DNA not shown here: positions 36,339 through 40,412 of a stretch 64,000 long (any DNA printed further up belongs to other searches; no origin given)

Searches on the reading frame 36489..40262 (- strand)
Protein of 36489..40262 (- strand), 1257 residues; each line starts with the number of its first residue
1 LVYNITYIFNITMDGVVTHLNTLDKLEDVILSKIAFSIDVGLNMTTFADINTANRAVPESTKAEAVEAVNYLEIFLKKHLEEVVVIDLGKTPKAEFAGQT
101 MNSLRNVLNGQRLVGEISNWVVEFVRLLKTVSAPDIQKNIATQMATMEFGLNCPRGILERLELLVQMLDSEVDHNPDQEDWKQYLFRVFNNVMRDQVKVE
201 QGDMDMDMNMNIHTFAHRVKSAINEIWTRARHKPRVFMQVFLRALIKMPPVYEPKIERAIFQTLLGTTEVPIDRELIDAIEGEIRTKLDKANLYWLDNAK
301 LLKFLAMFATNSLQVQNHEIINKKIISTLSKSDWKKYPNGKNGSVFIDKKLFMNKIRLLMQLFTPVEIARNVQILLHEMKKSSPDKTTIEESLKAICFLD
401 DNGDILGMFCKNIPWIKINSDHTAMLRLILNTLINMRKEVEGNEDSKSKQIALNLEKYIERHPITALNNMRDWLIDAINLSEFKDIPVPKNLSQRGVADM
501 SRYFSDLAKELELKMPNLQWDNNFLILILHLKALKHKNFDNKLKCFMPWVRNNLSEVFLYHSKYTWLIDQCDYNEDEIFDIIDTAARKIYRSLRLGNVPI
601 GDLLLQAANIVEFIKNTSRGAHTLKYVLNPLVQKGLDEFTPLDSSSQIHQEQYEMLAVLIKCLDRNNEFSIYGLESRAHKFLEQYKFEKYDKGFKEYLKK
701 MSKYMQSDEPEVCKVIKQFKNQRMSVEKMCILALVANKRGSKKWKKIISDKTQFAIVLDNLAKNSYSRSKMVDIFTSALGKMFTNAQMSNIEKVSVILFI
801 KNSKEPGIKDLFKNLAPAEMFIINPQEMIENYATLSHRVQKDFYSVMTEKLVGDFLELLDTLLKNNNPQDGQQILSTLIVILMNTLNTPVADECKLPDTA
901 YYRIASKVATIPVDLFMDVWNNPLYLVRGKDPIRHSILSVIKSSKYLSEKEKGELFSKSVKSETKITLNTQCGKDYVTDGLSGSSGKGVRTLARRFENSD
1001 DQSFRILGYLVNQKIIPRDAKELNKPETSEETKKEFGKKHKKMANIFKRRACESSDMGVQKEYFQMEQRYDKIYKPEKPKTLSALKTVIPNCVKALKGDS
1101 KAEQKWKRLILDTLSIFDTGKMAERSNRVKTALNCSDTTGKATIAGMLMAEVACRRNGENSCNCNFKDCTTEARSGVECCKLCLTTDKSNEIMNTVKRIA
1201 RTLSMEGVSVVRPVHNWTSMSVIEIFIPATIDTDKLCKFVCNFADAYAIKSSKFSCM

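Call 3: search_protein_families(library=pfam, proteins=[window:36489-40262:-], max_evalue=10)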
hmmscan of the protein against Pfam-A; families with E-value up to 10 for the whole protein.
window:36489-40262:- (1257 aa): 1 family
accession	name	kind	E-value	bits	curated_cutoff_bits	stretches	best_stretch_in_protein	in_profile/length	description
PF15597.11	Imm59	-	0.076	13.9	26.9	1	665-712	40-86/100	Immunity protein 59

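Call 4: search_protein_families(library=ncbifam, proteins=[window:36489-40262:-], max_evalue=10)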
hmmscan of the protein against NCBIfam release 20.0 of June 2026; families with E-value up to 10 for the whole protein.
window:36489-40262:- (1257 aa): 0 families
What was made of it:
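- On HipA toxin kinases (PF07804 / NCBIfam HipA models): No Pfam or NCBIfam hit (calls 3, 4).
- No HipA Pfam or NCBIfam hit (calls 3, 4).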

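Call 24: list_cluster_members(proteins=[P0002, window:36489-40259:-])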
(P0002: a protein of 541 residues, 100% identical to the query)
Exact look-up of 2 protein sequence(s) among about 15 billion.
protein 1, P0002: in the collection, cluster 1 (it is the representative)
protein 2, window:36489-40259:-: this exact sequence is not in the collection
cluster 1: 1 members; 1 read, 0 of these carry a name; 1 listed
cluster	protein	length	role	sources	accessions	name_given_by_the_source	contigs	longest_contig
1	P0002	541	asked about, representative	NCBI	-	-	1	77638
